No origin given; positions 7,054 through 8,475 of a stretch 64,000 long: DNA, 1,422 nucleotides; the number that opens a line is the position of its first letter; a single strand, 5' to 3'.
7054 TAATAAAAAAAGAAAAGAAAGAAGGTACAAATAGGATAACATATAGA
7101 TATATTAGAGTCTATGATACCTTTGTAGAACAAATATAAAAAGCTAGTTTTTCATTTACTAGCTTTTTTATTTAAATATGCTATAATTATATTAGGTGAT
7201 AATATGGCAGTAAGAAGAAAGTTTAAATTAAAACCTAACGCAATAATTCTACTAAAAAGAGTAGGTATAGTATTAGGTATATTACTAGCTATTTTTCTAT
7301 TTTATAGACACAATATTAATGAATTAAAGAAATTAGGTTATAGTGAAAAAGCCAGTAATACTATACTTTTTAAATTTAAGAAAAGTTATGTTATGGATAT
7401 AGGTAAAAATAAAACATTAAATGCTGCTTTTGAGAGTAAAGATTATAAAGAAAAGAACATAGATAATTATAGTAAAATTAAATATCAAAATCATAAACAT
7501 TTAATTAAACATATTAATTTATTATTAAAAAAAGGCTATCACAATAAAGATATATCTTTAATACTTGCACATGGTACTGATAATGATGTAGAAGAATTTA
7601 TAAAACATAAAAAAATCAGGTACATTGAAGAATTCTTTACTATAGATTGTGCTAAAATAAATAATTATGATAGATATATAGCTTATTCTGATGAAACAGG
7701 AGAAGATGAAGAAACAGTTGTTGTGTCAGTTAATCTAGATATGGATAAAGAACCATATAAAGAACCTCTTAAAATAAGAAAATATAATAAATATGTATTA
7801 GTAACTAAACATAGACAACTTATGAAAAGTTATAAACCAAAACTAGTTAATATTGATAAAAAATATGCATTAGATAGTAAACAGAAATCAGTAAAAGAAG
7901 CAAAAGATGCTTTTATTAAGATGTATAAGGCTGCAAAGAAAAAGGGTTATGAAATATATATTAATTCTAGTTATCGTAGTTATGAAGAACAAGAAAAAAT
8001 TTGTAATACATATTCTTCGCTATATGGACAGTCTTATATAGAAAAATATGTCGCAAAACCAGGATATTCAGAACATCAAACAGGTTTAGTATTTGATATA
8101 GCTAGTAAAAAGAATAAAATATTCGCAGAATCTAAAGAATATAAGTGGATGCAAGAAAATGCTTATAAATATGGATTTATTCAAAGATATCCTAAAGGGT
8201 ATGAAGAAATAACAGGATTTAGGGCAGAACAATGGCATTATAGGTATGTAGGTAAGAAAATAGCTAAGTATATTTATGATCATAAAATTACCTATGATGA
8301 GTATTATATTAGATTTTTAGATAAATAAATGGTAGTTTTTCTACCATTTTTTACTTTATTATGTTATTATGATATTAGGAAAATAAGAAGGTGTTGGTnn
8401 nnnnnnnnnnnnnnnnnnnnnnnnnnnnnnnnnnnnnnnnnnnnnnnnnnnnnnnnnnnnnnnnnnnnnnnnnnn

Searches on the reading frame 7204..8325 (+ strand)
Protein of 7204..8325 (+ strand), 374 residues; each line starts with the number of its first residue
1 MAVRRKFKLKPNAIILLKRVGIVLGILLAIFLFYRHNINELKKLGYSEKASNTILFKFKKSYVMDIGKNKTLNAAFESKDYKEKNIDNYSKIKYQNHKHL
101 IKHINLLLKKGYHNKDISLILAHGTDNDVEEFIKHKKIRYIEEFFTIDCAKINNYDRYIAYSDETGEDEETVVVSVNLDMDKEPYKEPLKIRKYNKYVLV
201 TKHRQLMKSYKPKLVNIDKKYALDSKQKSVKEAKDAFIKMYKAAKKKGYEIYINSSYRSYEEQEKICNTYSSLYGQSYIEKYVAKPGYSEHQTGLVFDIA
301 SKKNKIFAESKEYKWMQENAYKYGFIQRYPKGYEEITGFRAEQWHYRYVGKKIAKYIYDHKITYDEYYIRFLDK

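Call 67: search_protein_families(library=pfam, proteins=[window:7204-8325:+], max_evalue=0.00001)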
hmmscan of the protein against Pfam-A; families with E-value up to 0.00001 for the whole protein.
window:7204-8325:+ (374 aa): 1 family
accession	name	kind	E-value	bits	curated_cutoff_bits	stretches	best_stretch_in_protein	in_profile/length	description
PF02557.22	VanY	-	6.2e-37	126.8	25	1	230-351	5-132/132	D-alanyl-D-alanine carboxypeptidase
